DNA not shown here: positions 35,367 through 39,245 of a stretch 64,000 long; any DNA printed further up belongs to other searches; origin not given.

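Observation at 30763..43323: Tandem cluster of three S8 subtilases plus a 1533-aa surface protein, all carrying C-terminal dockerin-like modules; two subtilases end in PCNPC and one in PCEP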

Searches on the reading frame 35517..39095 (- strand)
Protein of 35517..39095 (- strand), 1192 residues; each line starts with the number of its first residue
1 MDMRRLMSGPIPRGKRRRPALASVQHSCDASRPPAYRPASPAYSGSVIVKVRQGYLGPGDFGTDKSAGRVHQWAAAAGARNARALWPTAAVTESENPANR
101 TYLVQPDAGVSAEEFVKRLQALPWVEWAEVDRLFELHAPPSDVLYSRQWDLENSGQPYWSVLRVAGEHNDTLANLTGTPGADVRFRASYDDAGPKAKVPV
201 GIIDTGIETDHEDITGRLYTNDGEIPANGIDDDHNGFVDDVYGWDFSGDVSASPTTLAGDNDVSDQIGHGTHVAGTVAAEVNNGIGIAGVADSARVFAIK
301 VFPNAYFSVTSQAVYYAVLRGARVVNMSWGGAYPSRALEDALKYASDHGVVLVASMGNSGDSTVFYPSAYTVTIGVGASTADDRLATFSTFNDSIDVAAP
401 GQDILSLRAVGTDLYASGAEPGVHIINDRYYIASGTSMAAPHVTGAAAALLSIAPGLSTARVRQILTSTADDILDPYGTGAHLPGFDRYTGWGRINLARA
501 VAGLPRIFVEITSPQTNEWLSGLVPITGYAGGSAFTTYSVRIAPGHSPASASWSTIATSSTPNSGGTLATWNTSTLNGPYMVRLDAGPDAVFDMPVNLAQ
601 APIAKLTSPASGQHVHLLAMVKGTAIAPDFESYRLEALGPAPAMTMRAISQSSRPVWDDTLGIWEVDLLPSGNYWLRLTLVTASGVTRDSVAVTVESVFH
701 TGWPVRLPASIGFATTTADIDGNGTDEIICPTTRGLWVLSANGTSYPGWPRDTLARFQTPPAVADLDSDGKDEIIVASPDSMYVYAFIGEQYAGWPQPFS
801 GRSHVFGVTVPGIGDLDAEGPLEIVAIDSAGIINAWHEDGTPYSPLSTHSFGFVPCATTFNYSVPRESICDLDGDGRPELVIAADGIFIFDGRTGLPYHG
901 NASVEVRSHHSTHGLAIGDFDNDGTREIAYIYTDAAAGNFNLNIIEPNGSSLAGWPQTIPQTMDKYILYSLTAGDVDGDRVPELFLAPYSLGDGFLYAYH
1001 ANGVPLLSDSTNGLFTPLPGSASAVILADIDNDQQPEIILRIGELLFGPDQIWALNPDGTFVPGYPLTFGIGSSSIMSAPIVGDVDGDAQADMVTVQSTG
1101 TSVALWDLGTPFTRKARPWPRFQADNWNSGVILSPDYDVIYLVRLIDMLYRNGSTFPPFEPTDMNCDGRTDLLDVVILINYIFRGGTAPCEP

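Call 5: search_protein_families(library=pfam, proteins=[window:35517-39095:-], max_evalue=0.01)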
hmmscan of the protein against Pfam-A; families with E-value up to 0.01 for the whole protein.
window:35517-39095:- (1192 aa): 5 families
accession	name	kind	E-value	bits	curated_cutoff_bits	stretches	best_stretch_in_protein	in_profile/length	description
PF00082.27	Peptidase_S8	-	1.7e-51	175.7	21.8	1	197-493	3-288/288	Subtilase family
PF13517.12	FG-GAP_3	-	4.1e-29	101.4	26.9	4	975-1039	1-60/61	FG-GAP-like repeat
PF01839.29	FG-GAP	-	7.1e-17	61.3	22.1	2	762-794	6-32/37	FG-GAP repeat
PF16743.10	PliI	-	4.3e-05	23.6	27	0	1005-1041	42-78/123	Periplasmic lysozyme inhibitor of I-type lysozyme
PF25292.1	Beta-prop_CGLA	-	0.0048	16.8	26.8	0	763-782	36-55/316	Lambda-carrageenase beta-propeller domain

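Call 6: search_protein_families(library=ncbifam, proteins=[window:35517-39095:-], max_evalue=0.01)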
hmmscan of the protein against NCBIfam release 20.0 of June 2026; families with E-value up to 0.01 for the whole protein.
window:35517-39095:- (1192 aa): 9 families
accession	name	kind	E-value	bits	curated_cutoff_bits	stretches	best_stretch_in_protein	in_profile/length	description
NF033595.1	denti_PrtP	equivalog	3.3e-37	128.4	300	2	324-502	341-503/606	dentilisin complex serine proteinase subunit PrtP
TIGR03921.1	T7SS_mycosin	equivalog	1.6e-36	126.2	278.75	1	259-503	43-287/353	type VII secretion-associated serine protease mycosin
NF049966.1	QH_SP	equivalog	7.2e-16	58.2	165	1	259-470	32-211/219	subtilisin-like serine protease QhpE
TIGR03895.1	protease_PatA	subfamily_domain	5e-14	52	421.05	1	269-471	1-201/606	PatA/PatG family cyanobactin maturation protease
NF052323.1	T9SSA_dep_M6i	equivalog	6.1e-12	44.3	600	2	717-837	791-915/1043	T9SS-dependent M6-like inactivated metalloprotease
NF051851.1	AtpSerPepEprS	equivalog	1e-09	37.1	1700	1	425-506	292-368/988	autotransporter serine peptidase EprS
NF040553.1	SGO_0316_fam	subfamily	7.8e-07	27.1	1400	1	264-363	355-468/1486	SGO_0316/SGO_0317 family LPXTG-anchored serine peptidase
NF040809.1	germ_prot_CspBA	exception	0.0021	15.7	1250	0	200-363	656-828/1099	bifunctional germination protease/germinant receptor pseudoprotease CspBA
NF033865.1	fusolisin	equivalog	0.0082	14.3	999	0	426-517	335-433/1006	fusolisin family autotransporter serine protease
